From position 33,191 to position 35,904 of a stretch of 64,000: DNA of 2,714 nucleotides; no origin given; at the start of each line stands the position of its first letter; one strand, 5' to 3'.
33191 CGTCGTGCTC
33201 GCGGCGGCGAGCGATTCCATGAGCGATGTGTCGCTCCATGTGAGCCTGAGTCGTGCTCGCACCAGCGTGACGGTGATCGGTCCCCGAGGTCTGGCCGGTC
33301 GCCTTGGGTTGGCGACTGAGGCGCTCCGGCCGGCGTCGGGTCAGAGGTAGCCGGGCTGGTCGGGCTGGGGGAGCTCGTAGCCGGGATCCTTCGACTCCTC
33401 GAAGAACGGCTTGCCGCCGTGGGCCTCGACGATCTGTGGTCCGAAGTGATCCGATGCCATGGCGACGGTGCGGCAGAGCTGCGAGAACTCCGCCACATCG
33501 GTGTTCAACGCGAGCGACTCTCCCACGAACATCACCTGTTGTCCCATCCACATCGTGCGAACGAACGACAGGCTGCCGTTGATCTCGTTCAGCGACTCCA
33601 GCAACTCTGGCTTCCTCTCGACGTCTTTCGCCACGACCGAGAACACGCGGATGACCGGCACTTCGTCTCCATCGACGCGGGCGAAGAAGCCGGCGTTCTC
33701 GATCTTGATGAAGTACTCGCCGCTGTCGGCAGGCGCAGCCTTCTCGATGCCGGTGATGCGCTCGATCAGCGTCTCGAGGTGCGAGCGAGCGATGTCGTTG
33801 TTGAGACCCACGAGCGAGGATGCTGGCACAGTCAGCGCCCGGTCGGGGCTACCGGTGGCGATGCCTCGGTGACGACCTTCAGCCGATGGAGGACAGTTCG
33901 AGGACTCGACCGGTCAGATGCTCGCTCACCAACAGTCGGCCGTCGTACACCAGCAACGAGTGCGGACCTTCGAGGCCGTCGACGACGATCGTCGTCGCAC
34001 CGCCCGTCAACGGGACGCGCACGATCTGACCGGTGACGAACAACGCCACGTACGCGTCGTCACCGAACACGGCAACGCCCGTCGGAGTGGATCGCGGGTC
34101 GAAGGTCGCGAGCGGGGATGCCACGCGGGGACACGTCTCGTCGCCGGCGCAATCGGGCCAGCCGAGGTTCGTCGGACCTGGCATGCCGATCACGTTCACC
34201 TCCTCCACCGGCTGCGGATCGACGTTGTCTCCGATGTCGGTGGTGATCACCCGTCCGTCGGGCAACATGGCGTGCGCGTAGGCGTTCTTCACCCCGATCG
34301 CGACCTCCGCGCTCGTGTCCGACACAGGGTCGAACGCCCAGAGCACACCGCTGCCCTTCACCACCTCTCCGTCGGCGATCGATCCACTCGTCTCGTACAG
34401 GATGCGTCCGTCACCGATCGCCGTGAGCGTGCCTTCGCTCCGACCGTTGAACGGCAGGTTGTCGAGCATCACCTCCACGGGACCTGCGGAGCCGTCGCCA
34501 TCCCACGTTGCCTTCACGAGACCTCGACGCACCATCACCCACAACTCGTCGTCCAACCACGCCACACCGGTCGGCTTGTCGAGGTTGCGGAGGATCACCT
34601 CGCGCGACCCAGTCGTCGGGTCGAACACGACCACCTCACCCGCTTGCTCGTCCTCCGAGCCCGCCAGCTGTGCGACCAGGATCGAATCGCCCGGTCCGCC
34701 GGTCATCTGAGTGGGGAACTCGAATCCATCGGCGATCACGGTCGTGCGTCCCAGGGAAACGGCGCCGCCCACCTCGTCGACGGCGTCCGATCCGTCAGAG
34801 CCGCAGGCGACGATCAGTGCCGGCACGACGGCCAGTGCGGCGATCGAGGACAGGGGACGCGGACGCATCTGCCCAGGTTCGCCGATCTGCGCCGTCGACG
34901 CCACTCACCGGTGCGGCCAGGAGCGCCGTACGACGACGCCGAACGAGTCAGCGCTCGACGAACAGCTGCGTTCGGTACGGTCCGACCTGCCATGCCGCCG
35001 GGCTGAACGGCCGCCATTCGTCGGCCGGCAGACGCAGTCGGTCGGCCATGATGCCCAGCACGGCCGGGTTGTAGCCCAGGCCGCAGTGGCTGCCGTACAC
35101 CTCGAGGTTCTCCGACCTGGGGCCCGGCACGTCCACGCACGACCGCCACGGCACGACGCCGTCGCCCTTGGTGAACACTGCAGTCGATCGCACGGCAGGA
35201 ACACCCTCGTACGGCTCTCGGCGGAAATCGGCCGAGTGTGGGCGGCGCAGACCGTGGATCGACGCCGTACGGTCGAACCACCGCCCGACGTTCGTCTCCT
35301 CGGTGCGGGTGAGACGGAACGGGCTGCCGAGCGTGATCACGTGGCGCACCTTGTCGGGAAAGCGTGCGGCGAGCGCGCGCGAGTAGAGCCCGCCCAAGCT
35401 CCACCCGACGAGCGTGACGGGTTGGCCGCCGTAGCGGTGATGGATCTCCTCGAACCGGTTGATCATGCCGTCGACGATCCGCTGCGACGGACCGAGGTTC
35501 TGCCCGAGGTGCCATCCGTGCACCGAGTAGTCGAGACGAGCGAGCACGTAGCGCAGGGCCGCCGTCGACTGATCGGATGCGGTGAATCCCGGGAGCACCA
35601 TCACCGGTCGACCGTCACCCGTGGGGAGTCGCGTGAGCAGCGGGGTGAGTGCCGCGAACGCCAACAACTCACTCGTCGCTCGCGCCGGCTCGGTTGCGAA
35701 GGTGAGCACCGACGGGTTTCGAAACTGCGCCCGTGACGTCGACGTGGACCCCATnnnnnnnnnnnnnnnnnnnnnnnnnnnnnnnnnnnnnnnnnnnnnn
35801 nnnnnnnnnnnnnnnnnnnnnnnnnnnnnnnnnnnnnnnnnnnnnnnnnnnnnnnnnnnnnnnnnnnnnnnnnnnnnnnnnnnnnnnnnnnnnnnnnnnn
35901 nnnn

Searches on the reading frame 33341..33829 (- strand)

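Call 35: search_protein_families(library=pfam, proteins=[window:33341-33829:-], max_evalue=0.01)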
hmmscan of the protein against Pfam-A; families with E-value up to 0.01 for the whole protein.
window:33341-33829:- (162 aa): 2 families
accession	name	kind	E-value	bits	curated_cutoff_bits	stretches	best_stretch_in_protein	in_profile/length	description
PF22551.1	TY-Chap1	-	5.1e-19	68.7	27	1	15-145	4-132/132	T3SS (YopN, CesT) and YbjN peptide-binding chaperone 1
PF10722.14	YbjN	-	5.3e-07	30.3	22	1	40-133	28-124/126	Putative bacterial sensory transduction regulator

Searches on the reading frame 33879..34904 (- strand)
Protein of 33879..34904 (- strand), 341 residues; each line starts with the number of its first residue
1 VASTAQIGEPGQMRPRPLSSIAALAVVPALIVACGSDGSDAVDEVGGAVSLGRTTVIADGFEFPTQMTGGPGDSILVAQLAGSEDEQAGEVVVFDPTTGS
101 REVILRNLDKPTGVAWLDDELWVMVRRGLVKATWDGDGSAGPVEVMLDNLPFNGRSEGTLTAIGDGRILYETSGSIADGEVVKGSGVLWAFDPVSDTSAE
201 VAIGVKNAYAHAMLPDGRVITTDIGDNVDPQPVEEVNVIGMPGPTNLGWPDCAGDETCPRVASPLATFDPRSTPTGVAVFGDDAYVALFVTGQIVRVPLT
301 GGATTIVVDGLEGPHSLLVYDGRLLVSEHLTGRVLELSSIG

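Call 35: search_protein_families(library=pfam, proteins=[window:33879-34904:-], max_evalue=0.01)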
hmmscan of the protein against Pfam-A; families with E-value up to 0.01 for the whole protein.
window:33879-34904:- (341 aa): 1 family
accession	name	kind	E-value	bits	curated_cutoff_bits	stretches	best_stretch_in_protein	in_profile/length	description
PF03088.22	Str_synth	-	0.0044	17.6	25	0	84-125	32-73/89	Strictosidine synthase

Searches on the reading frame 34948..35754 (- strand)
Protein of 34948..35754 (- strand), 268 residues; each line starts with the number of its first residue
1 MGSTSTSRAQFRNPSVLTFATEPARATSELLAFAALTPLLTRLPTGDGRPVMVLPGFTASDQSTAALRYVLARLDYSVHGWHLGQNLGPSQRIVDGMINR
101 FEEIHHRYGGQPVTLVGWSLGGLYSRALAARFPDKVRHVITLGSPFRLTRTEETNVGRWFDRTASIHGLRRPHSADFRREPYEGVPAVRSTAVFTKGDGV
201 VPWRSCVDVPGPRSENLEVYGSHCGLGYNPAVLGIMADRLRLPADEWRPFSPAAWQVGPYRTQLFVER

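Call 35: search_protein_families(library=pfam, proteins=[window:34948-35754:-], max_evalue=0.01)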
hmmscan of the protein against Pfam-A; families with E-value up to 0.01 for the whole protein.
window:34948-35754:- (268 aa): 5 families
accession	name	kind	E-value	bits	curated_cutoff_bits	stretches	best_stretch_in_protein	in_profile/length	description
PF00561.26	Abhydrolase_1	-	2.9e-11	43.9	25.8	1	54-162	6-126/245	alpha/beta hydrolase fold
PF12146.15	Hydrolase_4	-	3.9e-05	23.5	27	1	90-150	55-115/239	Serine aminopeptidase, S33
PF02089.21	Palm_thioest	-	7.3e-05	23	26.8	1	50-145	1-109/254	Palmitoyl protein thioesterase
PF07819.20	PGAP1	-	7.9e-05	23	24.3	1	67-162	46-146/233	PGAP1-like alpha/beta domain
PF12697.13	Abhydrolase_6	-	0.001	20.2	26.3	1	89-259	44-166/217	Alpha/beta hydrolase family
